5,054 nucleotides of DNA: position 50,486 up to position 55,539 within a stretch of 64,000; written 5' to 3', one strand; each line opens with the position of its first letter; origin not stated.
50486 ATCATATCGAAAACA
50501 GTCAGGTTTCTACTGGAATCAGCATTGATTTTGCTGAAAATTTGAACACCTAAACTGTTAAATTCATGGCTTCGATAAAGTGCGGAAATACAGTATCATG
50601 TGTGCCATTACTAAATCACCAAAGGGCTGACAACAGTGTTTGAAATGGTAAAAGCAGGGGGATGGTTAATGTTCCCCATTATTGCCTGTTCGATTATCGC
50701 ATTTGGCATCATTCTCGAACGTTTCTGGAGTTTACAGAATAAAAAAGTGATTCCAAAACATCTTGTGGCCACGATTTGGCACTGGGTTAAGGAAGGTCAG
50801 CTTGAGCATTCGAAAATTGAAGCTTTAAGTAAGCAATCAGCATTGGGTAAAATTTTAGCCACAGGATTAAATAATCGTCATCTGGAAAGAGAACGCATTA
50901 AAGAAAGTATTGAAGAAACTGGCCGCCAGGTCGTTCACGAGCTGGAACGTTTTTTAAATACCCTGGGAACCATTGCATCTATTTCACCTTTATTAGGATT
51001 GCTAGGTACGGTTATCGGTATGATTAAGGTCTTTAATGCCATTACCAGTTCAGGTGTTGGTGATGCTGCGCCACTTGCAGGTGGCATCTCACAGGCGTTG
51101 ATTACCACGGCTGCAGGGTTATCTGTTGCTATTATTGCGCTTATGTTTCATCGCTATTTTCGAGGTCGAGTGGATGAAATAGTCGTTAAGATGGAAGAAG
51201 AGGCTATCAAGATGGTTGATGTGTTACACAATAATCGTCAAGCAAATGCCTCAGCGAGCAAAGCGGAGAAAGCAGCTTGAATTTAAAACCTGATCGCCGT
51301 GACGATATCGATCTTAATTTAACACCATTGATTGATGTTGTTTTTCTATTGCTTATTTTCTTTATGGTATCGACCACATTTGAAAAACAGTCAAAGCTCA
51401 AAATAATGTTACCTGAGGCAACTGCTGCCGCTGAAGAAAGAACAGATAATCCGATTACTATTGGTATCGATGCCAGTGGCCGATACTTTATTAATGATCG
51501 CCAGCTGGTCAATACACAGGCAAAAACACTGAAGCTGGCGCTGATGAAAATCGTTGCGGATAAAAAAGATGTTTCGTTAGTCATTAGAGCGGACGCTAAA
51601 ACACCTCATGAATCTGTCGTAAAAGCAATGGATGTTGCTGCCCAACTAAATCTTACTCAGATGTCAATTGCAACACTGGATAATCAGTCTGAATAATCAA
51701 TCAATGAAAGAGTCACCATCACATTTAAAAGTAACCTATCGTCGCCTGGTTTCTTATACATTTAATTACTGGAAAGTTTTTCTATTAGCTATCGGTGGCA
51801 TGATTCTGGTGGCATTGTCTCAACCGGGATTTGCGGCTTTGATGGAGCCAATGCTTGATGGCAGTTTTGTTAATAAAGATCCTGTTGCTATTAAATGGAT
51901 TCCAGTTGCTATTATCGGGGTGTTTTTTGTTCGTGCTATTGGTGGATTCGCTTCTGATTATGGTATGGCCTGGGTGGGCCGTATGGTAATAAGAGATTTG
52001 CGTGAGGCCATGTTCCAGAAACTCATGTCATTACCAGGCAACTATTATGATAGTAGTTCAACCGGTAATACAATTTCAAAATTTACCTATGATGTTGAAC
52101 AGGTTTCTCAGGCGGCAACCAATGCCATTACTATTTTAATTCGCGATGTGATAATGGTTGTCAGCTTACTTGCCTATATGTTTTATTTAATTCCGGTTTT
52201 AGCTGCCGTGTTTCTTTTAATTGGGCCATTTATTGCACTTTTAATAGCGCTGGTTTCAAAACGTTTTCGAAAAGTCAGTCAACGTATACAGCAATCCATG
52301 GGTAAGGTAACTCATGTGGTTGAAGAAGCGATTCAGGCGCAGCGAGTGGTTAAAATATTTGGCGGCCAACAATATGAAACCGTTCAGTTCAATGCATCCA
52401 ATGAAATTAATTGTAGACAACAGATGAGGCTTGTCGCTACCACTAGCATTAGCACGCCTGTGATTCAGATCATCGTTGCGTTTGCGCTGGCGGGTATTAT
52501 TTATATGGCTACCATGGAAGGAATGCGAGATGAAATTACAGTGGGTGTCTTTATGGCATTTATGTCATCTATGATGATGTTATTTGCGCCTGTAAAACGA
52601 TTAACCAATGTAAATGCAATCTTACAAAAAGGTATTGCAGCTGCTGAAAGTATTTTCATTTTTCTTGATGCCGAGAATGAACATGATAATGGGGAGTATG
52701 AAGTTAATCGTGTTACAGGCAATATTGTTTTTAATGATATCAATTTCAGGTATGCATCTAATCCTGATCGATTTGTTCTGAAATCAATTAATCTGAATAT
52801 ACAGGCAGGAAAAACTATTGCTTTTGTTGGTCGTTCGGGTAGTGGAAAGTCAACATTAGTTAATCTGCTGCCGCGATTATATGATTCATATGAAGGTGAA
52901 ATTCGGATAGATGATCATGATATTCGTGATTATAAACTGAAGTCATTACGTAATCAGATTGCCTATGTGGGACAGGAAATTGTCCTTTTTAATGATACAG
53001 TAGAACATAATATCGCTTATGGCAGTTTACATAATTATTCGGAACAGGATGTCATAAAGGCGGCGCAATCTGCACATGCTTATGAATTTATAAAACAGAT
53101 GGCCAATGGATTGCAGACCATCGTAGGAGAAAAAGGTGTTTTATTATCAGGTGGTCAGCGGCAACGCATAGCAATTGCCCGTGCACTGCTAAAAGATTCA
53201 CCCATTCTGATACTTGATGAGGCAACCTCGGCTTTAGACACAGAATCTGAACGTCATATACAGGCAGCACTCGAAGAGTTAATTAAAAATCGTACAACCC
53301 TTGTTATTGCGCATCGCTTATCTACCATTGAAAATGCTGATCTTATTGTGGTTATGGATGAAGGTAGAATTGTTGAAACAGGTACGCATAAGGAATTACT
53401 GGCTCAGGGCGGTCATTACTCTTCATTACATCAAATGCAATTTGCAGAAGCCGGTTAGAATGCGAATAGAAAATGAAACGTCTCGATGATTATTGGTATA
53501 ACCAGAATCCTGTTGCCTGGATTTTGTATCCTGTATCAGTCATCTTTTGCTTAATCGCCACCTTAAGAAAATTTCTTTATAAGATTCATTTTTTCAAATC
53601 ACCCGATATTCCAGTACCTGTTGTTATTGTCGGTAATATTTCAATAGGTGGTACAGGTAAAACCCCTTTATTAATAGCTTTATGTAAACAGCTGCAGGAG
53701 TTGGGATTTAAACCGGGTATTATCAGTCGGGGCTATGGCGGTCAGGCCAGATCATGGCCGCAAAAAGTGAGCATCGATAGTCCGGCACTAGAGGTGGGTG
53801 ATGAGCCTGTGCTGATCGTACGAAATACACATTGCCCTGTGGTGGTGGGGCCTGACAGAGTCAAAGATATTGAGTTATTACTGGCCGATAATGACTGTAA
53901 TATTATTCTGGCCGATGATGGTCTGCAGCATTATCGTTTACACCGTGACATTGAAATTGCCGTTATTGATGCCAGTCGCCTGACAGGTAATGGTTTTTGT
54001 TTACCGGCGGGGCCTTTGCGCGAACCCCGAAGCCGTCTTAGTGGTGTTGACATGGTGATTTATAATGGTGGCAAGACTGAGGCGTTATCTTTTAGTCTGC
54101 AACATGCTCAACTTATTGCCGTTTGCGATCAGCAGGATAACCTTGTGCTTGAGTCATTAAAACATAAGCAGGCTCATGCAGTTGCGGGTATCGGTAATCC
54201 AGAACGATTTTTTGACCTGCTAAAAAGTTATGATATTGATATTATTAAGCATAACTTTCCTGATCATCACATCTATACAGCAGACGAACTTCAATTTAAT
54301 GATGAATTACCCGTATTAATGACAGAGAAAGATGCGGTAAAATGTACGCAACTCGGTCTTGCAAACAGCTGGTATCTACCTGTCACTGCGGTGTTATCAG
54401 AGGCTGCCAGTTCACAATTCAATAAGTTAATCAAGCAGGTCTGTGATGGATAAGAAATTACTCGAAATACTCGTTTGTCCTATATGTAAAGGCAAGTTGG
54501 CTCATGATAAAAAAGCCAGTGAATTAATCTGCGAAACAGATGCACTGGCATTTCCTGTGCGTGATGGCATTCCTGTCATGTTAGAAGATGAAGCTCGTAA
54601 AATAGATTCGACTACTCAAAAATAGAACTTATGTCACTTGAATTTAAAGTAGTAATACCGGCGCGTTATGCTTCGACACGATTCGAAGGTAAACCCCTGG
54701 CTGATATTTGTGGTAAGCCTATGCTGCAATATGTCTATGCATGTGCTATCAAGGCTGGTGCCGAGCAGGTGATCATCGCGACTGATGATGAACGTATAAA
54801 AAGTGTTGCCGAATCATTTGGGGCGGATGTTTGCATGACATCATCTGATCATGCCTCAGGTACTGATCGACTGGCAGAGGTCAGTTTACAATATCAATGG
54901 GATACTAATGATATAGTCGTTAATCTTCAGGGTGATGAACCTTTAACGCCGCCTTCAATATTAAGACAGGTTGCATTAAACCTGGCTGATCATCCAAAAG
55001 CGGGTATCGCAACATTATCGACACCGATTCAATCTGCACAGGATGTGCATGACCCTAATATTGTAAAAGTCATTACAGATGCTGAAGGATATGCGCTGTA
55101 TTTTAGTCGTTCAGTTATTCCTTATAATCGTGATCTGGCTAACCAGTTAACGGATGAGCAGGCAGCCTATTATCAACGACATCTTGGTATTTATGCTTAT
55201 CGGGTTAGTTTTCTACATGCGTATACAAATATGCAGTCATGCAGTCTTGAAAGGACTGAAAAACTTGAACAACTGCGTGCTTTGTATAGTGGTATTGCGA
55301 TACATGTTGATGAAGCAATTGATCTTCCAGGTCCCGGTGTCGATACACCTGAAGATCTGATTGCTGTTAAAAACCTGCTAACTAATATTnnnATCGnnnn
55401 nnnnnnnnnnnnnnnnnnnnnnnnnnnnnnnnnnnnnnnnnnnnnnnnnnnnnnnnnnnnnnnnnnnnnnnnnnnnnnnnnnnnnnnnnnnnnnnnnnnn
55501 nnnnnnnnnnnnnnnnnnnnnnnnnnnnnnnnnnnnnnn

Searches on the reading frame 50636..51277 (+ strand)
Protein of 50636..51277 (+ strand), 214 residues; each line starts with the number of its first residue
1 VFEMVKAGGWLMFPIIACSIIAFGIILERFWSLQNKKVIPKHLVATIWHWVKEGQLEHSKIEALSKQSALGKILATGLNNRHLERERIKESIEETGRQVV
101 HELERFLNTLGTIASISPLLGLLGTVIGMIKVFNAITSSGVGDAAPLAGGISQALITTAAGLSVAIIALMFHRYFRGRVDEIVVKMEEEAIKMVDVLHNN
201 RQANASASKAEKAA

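Call 74: search_protein_families(library=pfam, proteins=[window:50636-51277:+], max_evalue=0.00001)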
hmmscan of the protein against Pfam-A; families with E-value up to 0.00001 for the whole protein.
window:50636-51277:+ (214 aa): 1 family
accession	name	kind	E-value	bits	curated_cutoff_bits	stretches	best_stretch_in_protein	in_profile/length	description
PF01618.21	MotA_ExbB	-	1.1e-35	122.6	22.9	1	67-187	3-126/127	MotA/TolQ/ExbB proton channel family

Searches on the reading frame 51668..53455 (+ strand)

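Call 74: search_protein_families(library=pfam, proteins=[window:51668-53455:+], max_evalue=0.00001)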
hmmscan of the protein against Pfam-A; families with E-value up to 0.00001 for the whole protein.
window:51668-53455:+ (596 aa): 3 families
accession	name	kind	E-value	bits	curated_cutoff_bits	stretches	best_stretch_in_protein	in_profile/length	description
PF00664.28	ABC_membrane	-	3.2e-51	175.1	28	1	40-309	3-274/274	ABC transporter transmembrane region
PF00005.33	ABC_tran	-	5.5e-35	121.4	25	1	371-521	1-137/137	ABC transporter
PF02463.25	SMC_N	-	3.5e-08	33.6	40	1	403-562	102-210/220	RecF/RecN/SMC N terminal domain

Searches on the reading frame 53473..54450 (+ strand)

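Call 74: search_protein_families(library=pfam, proteins=[window:53473-54450:+], max_evalue=0.00001)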
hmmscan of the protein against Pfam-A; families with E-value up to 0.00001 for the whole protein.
window:53473-54450:+ (326 aa): 1 family
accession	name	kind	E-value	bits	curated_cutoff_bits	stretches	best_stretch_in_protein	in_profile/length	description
PF02606.20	LpxK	-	4.1e-106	355.2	27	1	15-319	2-326/328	Tetraacyldisaccharide-1-P 4'-kinase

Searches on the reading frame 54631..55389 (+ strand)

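Call 74: search_protein_families(library=pfam, proteins=[window:54631-55389:+], max_evalue=0.00001)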
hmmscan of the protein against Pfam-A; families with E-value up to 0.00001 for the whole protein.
window:54631-55389:+ (253 aa): 2 families
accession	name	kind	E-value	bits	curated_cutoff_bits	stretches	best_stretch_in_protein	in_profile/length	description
PF02348.25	CTP_transf_3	-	1.2e-64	218.5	22.6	1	7-223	2-216/217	Cytidylyltransferase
PF12804.13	NTP_transf_3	-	7e-09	36.5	27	1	15-130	9-122/160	MobA-like NTP transferase domain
